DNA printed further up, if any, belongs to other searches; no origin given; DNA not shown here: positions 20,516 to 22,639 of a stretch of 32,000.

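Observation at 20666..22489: Glutaminase-fused WbpG-type amidotransferase sits beside a separate HisH/HisF/WbpG module in the same O-antigen locus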

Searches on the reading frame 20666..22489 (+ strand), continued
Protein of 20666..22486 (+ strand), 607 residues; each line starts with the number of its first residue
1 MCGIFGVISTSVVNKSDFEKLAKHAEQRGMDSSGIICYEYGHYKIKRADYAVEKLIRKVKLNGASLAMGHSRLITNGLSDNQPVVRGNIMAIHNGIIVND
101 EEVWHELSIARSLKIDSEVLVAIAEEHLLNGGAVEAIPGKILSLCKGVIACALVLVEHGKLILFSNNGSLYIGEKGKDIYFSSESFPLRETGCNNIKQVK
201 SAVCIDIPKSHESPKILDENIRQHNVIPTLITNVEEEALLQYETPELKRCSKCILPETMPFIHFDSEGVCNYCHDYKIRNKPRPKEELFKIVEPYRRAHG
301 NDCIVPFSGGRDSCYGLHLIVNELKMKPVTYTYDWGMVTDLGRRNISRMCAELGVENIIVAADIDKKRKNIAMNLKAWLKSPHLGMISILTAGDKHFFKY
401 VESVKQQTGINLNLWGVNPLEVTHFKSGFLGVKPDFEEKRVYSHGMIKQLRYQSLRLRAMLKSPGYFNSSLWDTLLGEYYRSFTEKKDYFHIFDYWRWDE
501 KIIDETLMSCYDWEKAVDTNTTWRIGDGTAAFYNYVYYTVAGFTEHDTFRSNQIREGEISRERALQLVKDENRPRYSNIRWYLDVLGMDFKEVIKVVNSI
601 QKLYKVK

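Call 54: list_cluster_members(proteins=[L081:14001-15827:+])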
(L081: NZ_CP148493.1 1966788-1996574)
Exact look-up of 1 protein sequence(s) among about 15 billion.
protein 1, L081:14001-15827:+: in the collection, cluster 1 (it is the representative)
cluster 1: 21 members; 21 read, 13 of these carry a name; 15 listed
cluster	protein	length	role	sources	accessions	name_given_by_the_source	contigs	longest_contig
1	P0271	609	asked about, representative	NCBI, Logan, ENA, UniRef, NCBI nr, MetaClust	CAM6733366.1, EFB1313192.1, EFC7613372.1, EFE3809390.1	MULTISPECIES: glucosamine 6-phosphate synthetase [Escherichia] | glutamine--fructose-6-phosphate transaminase (isomerizing) n=1 Tax=Escherichia albertii ... | status=active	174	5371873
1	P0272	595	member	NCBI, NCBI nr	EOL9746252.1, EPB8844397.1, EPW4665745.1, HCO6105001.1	TPA: hypothetical protein ACNCHM_004921 [Escherichia coli] | hypothetical protein [Escherichia coli]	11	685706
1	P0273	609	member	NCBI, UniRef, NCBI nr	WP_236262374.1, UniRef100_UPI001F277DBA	hypothetical protein [Escherichia coli] | hypothetical protein n=1 Tax=Escherichia coli TaxID=562 RepID=UPI001F277DBA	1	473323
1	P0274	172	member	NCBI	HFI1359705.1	TPA: hypothetical protein ACGPH2_004894, partial [Escherichia coli]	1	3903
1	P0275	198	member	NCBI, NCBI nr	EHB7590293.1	glucosamine 6-phosphate synthetase, partial [Escherichia coli] | glucosamine 6-phosphate synthetase [Escherichia coli]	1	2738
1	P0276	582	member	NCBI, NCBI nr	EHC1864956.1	glucosamine 6-phosphate synthetase, partial [Escherichia coli] | glucosamine 6-phosphate synthetase [Escherichia coli]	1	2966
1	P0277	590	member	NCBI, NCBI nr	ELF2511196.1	hypothetical protein RBP57_005162, partial [Escherichia coli] | hypothetical protein [Escherichia coli]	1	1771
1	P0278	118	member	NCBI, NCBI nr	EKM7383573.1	hypothetical protein PVD22_004815, partial [Escherichia coli] | hypothetical protein [Escherichia coli]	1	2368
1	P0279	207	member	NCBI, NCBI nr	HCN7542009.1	TPA: hypothetical protein N6262_005082, partial [Escherichia coli] | hypothetical protein [Escherichia coli]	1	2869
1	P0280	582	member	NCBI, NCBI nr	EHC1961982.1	glucosamine 6-phosphate synthetase, partial [Escherichia coli] | glucosamine 6-phosphate synthetase [Escherichia coli]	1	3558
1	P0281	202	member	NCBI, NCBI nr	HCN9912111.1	TPA: hypothetical protein N7B35_005084, partial [Escherichia coli] | hypothetical protein [Escherichia coli]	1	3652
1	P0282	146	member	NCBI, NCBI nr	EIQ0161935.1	hypothetical protein LUH61_004837, partial [Escherichia coli] | hypothetical protein [Escherichia coli]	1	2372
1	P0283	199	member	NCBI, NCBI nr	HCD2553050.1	TPA: hypothetical protein NBK99_005085, partial [Escherichia coli] | hypothetical protein [Escherichia coli]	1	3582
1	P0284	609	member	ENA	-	-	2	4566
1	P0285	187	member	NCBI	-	-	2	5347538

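Call 74: get_annotated_region(hit=H5, flank=10000)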
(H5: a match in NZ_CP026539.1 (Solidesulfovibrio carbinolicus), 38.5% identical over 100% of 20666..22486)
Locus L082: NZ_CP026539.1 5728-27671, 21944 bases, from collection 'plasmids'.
description: Solidesulfovibrio carbinolicus strain DSM 3852 plasmid pDCAR1, complete sequence
organism: Solidesulfovibrio carbinolicus (NCBI taxid 296842)
taxonomy: Bacteria; Thermodesulfobacteriota; Desulfovibrionia; Desulfovibrionales; Desulfovibrionaceae; Solidesulfovibrio; Solidesulfovibrio carbinolicus
host: -; source: -; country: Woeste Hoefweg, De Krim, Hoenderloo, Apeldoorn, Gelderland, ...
typing (MOB-suite, as given by PLSDB): non-mobilizable
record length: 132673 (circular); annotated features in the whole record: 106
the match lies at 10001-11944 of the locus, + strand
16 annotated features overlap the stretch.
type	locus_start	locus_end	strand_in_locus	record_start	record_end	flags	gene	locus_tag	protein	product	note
CDS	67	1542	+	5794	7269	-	-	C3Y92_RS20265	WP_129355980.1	glycosyltransferase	-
CDS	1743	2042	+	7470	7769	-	-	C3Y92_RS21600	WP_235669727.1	hypothetical protein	-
CDS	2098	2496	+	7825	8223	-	-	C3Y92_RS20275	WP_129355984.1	hypothetical protein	-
CDS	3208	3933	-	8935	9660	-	istB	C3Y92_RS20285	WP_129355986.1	IS21-like element helper ATPase IstB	-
CDS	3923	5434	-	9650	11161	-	istA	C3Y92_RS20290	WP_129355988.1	IS21 family transposase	-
CDS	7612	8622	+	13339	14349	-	-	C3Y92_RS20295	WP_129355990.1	NAD-dependent epimerase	-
CDS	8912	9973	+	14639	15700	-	-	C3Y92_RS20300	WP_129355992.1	glycosyltransferase family 2 protein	-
CDS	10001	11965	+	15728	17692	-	-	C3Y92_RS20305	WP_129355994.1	7-cyano-7-deazaguanine synthase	-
CDS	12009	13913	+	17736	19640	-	asnB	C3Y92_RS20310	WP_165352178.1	asparagine synthase (glutamine-hydrolyzing)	GO:0006529 - asparagine biosynthetic process [Evidence IEA]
CDS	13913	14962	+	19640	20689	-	-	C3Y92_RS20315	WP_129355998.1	glycosyltransferase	-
CDS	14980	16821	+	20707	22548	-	asnB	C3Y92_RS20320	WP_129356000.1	asparagine synthase (glutamine-hydrolyzing)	GO:0006529 - asparagine biosynthetic process [Evidence IEA]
CDS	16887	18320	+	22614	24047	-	-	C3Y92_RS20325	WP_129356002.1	hypothetical protein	-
CDS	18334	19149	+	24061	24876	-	-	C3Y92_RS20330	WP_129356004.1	hypothetical protein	-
CDS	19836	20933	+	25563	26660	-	-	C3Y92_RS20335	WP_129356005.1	glycosyltransferase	-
CDS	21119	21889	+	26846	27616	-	-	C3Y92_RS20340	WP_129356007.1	ABC transporter permease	-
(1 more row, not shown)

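Call 75: get_annotated_region(hit=H3, flank=12000)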
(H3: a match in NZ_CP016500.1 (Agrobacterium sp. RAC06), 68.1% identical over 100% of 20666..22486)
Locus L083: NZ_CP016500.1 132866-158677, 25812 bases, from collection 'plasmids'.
description: Agrobacterium sp. RAC06 plasmid pBSY240_1, complete sequence
organism: Agrobacterium sp. RAC06 (NCBI taxid 1842536)
taxonomy: Bacteria; Pseudomonadota; Alphaproteobacteria; Hyphomicrobiales; Rhizobiaceae; Agrobacterium; Agrobacterium sp. RAC06
host: -; source: Microbial isolate,Algal phycosphere; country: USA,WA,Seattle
typing (MOB-suite, as given by PLSDB): mobilizable; relaxase MOBQ
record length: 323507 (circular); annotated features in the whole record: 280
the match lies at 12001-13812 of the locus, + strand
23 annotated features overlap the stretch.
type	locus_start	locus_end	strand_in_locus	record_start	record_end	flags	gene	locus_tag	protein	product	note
CDS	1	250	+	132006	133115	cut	-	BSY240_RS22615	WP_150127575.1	class I SAM-dependent methyltransferase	-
CDS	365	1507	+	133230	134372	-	-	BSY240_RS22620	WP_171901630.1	glycosyltransferase family 4 protein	-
CDS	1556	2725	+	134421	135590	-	-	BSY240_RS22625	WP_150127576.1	glycosyltransferase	-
CDS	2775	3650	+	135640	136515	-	-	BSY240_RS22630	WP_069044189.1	class I SAM-dependent methyltransferase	-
CDS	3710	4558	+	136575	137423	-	-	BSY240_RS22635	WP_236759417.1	NAD(P)-dependent oxidoreductase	-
CDS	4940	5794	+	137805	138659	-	-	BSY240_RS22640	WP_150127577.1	glycosyltransferase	-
CDS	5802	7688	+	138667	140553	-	asnB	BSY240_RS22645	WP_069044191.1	asparagine synthase (glutamine-hydrolyzing)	GO:0006529 - asparagine biosynthetic process [Evidence IEA]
CDS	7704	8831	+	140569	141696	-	-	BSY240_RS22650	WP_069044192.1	glycosyltransferase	-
CDS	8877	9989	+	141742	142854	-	-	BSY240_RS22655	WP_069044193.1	glycosyltransferase family 4 protein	-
CDS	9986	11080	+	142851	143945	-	wecB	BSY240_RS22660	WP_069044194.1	UDP-N-acetylglucosamine 2-epimerase (non-hydrolyzing)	GO:0009103 - lipopolysaccharide biosynthetic process [Evidence IEA]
CDS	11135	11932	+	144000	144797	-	-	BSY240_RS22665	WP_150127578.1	hypothetical protein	-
CDS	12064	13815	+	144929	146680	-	-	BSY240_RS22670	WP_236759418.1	hypothetical protein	-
CDS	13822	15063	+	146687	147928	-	-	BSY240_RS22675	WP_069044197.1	glycosyltransferase family 4 protein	-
CDS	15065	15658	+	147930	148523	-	-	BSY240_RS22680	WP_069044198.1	sugar transferase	GO:0006486 - protein glycosylation [Evidence IEA]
CDS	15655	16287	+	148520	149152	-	-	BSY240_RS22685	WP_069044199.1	acetyltransferase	-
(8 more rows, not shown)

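Call 86: search_protein_families(library=pfam, proteins=[L041:6-1019:+, L041:1000-2739:+, L041:4969-5922:+, L041:5952-7298:+, L041:7213-8637:+, L019:663-1919:+, L019:2125-2790:+, L019:2904-4079:+, L028:594-1613:+, L028:5007-6347:+], max_evalue=0.0001)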
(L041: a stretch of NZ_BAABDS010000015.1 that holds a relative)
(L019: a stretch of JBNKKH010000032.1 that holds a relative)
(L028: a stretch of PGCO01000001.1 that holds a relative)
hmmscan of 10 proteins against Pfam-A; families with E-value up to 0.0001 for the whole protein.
L041:6-1019:+ (338 aa): 3 families
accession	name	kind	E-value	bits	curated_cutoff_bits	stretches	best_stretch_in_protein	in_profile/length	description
PF01583.26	APS_kinase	-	1.1e-69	233.8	21.1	1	162-311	2-152/152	Adenylylsulphate kinase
PF22594.2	GTP-eEF1A_C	-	6e-30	104.1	27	1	34-132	1-100/101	GTP-eEF1A C-terminal domain-like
PF13671.12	AAA_33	-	2.6e-05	25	27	1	164-277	1-115/143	AAA domain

L041:1000-2739:+ (580 aa): 2 families
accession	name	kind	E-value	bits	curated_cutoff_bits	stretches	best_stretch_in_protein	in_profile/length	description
PF03600.22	CitMHS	-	9.5e-43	147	31.9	1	7-526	7-333/336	Citrate transporter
PF02080.26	TrkA_C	-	3.4e-23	81.8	27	2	216-284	2-69/71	TrkA-C domain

L041:4969-5922:+ (318 aa): 2 families
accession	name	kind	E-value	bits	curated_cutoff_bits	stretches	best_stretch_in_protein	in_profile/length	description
PF13480.13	Acetyltransf_6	-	7.8e-13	49.2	22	1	148-266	3-127/143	Acetyltransferase (GNAT) domain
PF02388.22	FemAB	-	4.1e-06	26.3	24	0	195-265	279-349/406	FemAB family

L041:5952-7298:+ (449 aa): 1 family
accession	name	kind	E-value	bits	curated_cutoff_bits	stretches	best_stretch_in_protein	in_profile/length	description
PF23019.1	DUF7033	-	2e-32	111.9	27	1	101-190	1-90/90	Family of unknown function (DUF7033)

L041:7213-8637:+ (475 aa): 0 families

L019:663-1919:+ (419 aa): 1 family
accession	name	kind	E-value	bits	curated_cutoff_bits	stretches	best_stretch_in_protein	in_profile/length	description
PF00534.26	Glycos_transf_1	-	1.9e-07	31.2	26.4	1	227-383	10-159/172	Glycosyl transferases group 1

L019:2125-2790:+ (222 aa): 0 families

L019:2904-4079:+ (392 aa): 5 families
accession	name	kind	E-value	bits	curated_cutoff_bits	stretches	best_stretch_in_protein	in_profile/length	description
PF00534.26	Glycos_transf_1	-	3.3e-37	128.1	26.4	1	209-359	10-162/172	Glycosyl transferases group 1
PF13692.12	Glyco_trans_1_4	-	1.5e-30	106.7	27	1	216-355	3-142/142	Glycosyl transferases group 1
PF13439.12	Glyco_transf_4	-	2.7e-15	57.2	28.5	1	63-194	41-166/170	Glycosyltransferase Family 4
PF13579.12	Glyco_trans_4_4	-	7.4e-12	46.3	29.7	1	22-192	6-157/158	Glycosyl transferase 4-like domain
PF20706.3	GT4-conflict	-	4.7e-06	26.3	26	1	193-331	176-322/385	Family 4 Glycosyltransferase in conflict systems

L028:594-1613:+ (340 aa): 1 family
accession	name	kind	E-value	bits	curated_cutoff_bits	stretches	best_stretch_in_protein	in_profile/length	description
PF00551.24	Formyl_trans_N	-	6.9e-23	81.8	26.1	1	101-206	66-170/181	Formyl transferase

L028:5007-6347:+ (447 aa): 0 families

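Call 90: find_encoding_contigs(protein=P0125, flank=10000, max_places=3)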
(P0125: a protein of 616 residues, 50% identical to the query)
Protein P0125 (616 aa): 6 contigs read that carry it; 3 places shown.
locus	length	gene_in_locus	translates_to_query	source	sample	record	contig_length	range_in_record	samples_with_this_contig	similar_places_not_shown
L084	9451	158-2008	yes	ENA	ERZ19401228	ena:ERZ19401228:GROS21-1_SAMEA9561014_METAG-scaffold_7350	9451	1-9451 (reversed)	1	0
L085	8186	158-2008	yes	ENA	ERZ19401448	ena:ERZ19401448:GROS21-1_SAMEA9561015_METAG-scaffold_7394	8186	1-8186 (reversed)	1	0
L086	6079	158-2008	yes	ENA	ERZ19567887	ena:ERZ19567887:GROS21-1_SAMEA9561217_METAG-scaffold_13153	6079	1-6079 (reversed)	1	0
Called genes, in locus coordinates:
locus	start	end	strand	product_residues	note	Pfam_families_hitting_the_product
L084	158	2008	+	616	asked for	PF13522:GATase_6, PF13537:GATase_7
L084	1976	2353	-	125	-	-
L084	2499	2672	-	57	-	-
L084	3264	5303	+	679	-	PF00534:Glycos_transf_1, PF13692:Glyco_trans_1_4, PF13489:Methyltransf_23 (weak), PF01209:Ubie_methyltran (weak), PF08241:Methyltransf_11, PF08242:Methyltransf_12, PF13649:Methyltransf_25, PF13847:Methyltransf_31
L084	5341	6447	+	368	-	PF00155:Aminotran_1_2, PF01041:DegT_DnrJ_EryC1, PF01212:Beta_elim_lyase (weak)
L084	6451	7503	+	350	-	PF00676:E1_dh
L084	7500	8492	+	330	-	PF02779:Transket_pyr, PF02780:Transketolase_C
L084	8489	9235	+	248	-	PF02397:Bac_transf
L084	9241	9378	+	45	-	-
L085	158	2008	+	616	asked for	PF13522:GATase_6, PF13537:GATase_7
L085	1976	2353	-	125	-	-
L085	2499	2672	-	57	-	-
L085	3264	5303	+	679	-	PF00534:Glycos_transf_1, PF13692:Glyco_trans_1_4, PF13489:Methyltransf_23 (weak), PF01209:Ubie_methyltran (weak), PF08241:Methyltransf_11, PF08242:Methyltransf_12, PF13649:Methyltransf_25, PF13847:Methyltransf_31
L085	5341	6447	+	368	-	PF00155:Aminotran_1_2, PF01041:DegT_DnrJ_EryC1, PF01212:Beta_elim_lyase (weak)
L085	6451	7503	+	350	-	PF00676:E1_dh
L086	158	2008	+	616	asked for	PF13522:GATase_6, PF13537:GATase_7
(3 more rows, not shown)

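Call 91: find_encoding_contigs(protein=P0128, flank=10000, max_places=3)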
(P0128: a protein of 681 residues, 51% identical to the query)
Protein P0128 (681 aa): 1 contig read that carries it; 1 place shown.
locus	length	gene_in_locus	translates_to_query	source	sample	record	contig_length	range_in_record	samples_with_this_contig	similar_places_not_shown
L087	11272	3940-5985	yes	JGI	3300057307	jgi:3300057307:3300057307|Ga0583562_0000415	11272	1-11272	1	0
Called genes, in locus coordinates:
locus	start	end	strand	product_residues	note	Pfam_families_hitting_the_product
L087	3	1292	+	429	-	?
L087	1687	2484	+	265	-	PF00535:Glycos_transf_2, PF13641:Glyco_tranf_2_3 (weak)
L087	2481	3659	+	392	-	PF13439:Glyco_transf_4, PF13579:Glyco_trans_4_4, PF20706:GT4-conflict, PF00534:Glycos_transf_1, PF13692:Glyco_trans_1_4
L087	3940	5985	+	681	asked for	PF13522:GATase_6, PF13537:GATase_7 (weak)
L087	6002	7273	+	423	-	PF13439:Glyco_transf_4, PF13579:Glyco_trans_4_4, PF00534:Glycos_transf_1 (weak), PF13692:Glyco_trans_1_4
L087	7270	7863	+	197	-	PF02397:Bac_transf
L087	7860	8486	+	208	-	PF17836:PglD_N, PF25087:GMPPB_C (faint), PF00132:Hexapep (weak)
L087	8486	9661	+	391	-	PF01041:DegT_DnrJ_EryC1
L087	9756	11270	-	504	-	?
